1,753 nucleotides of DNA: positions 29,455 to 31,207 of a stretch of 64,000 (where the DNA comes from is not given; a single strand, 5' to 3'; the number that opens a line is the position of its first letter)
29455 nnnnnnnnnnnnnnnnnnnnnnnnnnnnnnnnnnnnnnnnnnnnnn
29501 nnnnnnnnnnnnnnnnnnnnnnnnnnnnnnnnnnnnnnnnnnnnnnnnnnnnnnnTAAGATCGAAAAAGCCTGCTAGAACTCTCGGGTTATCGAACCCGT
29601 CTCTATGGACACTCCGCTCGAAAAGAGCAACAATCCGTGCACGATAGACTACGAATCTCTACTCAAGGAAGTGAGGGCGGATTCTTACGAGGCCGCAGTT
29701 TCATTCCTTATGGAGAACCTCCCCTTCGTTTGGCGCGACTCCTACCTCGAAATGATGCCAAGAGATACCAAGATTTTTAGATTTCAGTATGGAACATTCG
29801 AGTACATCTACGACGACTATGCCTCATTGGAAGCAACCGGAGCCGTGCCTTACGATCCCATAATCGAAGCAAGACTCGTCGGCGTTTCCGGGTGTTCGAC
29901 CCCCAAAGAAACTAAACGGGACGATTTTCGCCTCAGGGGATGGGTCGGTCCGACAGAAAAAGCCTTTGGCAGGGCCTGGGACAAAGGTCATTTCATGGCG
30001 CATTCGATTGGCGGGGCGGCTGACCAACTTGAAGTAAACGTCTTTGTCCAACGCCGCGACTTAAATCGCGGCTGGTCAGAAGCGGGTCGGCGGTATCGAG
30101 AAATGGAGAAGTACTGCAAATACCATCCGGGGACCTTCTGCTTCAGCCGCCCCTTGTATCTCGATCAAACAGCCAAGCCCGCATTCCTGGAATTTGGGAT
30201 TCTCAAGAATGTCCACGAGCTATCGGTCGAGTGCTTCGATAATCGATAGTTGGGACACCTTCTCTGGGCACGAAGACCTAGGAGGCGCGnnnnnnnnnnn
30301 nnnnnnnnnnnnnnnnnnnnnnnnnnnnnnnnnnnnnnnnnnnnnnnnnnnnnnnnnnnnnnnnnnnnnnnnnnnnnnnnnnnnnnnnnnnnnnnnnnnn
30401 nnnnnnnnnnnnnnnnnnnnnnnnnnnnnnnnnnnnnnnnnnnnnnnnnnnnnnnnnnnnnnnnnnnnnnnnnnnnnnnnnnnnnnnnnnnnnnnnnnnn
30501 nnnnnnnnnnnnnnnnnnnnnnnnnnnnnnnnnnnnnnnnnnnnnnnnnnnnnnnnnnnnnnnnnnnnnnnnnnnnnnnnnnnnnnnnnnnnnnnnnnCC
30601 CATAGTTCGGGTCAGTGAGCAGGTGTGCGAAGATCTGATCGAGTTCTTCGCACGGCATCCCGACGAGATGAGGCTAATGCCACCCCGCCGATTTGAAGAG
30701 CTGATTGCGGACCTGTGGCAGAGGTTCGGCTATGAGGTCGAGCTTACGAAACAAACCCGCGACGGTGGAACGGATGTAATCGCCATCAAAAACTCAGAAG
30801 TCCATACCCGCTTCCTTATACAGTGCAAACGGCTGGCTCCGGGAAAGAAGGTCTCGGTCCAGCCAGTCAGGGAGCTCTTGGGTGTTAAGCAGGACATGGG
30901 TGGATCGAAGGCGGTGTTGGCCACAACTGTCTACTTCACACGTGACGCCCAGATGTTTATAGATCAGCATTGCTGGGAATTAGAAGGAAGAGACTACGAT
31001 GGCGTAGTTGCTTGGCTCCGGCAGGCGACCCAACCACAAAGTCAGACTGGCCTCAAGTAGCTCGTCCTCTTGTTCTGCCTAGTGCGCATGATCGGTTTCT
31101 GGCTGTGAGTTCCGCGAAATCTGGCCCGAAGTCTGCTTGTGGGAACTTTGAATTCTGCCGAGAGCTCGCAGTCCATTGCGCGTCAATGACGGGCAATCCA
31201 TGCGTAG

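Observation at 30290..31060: RRM domain fused to an Mrr_cat restriction-endonuclease fold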

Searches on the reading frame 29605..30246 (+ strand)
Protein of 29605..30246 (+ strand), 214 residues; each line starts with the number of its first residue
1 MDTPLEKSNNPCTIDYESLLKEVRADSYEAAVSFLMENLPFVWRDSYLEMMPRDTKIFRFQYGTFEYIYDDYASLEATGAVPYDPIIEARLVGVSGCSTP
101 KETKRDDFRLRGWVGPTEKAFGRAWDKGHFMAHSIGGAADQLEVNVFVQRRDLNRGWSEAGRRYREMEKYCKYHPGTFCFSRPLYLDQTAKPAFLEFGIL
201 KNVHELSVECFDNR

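Call 3: search_protein_families(library=pfam, proteins=[window:29605-30246:+], max_evalue=1)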
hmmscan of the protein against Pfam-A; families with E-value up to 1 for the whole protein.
window:29605-30246:+ (214 aa): 3 families
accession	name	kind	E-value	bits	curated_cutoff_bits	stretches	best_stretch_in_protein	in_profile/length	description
PF13930.12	Endonuclea_NS_2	-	0.0073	16.9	27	1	114-169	43-96/132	DNA/RNA non-specific endonuclease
PF00526.23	Dicty_CTDC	-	0.1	12.8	27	1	8-16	4-12/24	Dictyostelium (slime mold) repeat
PF18368.7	Ig_GlcNase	-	0.17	12.5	26.3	1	38-63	62-87/105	Exo-beta-D-glucosaminidase Ig-fold domain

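Call 9: search_protein_families(library=ncbifam, proteins=[window:29605-30246:+], max_evalue=1)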
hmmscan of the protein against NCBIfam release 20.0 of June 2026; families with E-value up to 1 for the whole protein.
window:29605-30246:+ (214 aa): 0 families

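Call 10: search_protein_families(library=padloc, proteins=[window:29605-30246:+], max_evalue=1)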
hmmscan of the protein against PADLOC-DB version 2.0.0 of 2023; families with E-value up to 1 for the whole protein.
window:29605-30246:+ (214 aa): 0 families

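Call 26: list_cluster_members(proteins=[P0001, window:29605-30246:+, window:28060-28632:+, P0005])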
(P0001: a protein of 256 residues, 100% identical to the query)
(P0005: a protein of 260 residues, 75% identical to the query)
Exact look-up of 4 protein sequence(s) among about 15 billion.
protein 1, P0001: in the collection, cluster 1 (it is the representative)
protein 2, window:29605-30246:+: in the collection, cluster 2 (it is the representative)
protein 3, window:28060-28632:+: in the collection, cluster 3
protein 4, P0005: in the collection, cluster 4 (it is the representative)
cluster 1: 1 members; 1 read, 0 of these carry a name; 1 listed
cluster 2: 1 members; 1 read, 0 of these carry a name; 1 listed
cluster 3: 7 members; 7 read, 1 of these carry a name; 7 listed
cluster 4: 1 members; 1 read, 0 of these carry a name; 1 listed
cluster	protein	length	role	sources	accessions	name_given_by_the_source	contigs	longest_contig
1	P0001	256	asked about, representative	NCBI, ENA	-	-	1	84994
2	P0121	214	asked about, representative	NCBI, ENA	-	-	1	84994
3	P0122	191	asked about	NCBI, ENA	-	-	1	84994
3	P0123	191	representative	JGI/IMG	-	-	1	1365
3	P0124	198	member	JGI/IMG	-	potassium-transporting ATPase KdpC subunit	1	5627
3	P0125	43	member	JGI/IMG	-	-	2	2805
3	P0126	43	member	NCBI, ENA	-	-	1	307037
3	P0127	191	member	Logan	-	-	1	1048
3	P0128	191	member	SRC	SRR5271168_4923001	-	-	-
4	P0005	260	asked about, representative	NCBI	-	-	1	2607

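Call 38: find_homologous_proteins(query=window:29605-30246:+)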
Query window:29605-30246:+ (214 aa): 584 proteins with E <= 0.001 among 648 candidates; the best 120 are listed.
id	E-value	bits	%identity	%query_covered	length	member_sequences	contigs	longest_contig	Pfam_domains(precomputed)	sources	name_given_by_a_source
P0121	1.8e-146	504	100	100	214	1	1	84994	-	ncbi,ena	-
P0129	9.0e-124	429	85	100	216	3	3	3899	-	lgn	-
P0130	4.3e-123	427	85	100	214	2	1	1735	-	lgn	-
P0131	7.9e-123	426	84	100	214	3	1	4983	-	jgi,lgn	jgi:hypothetical protein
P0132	1.4e-120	419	84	100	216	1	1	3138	-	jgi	jgi:hypothetical protein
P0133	1.0e-116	406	80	100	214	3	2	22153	-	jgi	jgi:hypothetical protein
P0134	2.1e-103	363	75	100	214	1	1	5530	-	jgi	jgi:hypothetical protein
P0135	2.7e-96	340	69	98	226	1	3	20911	-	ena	-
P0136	4.5e-95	336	72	95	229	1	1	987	-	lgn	-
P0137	7.1e-95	335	69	97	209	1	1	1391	-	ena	-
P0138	1.2e-94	334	69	97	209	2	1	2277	-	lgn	-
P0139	3.4e-94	333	67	98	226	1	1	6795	-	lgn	-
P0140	6.3e-93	329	66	97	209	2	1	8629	-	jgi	jgi:hypothetical protein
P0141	6.4e-93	329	70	94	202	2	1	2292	-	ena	-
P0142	7.5e-93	328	69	94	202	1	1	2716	-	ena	-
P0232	8.8e-83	295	64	94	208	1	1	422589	-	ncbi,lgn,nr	ncbi:MAG: hypothetical protein JST79_10725 [Acidobacteria bacterium]|nr:hypothetical protein [Acidob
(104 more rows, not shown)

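Call 39: find_encoding_contigs(protein=P0133, flank=4000, max_places=2)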
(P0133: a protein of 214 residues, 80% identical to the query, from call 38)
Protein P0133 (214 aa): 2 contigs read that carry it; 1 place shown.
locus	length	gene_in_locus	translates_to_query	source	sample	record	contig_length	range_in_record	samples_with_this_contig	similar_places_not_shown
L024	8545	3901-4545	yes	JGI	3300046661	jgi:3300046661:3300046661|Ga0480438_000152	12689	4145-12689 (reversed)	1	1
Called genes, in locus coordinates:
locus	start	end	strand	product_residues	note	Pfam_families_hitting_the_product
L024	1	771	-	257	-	?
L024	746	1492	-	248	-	PF14460:Prok-E2_D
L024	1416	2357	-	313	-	-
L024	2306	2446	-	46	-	-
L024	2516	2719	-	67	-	-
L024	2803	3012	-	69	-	PF14454:Prok_Ub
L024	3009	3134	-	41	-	-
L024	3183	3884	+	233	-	-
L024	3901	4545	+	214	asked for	-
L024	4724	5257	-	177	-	-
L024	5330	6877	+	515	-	-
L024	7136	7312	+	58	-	-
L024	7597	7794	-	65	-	-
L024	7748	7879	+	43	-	-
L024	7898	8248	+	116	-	-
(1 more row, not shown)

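Call 40: find_encoding_contigs(protein=P0135, flank=4000, max_places=2)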
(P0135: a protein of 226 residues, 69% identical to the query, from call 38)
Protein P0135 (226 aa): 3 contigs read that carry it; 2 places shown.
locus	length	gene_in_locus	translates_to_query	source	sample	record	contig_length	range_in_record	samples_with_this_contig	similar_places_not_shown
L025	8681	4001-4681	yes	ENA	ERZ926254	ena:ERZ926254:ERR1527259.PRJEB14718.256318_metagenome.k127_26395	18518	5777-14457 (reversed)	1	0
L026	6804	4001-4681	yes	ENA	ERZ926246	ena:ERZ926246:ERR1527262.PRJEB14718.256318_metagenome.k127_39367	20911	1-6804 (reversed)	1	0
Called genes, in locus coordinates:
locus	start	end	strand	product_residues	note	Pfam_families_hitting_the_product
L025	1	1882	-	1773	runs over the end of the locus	-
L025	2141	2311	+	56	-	-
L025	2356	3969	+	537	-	PF00989:PAS, PF08448:PAS_4, PF13188:PAS_8, PF13426:PAS_9, PF00989:PAS, PF08448:PAS_4, PF13426:PAS_9, PF08447:PAS_3, +4 more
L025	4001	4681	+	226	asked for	-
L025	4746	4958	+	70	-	-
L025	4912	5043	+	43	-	-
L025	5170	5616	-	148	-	-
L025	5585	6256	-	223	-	-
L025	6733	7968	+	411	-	-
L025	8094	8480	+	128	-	PF05973:Gp49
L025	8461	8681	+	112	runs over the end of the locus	PF13744:HTH_37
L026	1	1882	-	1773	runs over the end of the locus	-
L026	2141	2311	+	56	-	-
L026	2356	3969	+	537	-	PF00989:PAS, PF08448:PAS_4, PF13188:PAS_8, PF13426:PAS_9, PF00989:PAS, PF08448:PAS_4, PF13426:PAS_9, PF08447:PAS_3, +4 more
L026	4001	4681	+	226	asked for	-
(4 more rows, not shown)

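Call 41: find_encoding_contigs(protein=P0232, flank=4000, max_places=2)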
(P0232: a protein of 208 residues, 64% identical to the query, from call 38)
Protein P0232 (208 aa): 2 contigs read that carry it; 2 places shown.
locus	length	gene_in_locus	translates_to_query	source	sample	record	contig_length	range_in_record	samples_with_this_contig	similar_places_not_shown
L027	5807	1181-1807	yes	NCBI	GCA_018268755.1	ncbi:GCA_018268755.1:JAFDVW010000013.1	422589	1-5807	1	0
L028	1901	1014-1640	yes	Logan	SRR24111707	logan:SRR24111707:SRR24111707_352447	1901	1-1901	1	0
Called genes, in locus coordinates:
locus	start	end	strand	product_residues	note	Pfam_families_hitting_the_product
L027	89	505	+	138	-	PF11799:IMS_C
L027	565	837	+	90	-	-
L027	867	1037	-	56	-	-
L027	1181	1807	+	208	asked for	-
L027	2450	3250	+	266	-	-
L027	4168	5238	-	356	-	PF04326:SLFN_AlbA_2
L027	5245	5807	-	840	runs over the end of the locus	-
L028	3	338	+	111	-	?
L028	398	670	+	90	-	-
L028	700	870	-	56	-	-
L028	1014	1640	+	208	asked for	-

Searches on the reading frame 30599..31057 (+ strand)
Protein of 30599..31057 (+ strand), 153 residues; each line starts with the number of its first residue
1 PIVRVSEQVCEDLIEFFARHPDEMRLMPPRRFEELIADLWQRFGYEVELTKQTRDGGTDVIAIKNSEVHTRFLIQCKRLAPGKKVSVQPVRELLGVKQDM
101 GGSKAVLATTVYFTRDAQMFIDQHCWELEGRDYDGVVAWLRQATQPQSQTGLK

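Call 30: search_solved_structures(query=window:30599-31057:+, max_evalue=1, show_alignments=2)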
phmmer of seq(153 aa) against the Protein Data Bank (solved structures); distinct sequences matched with E-value up to 1: 0.
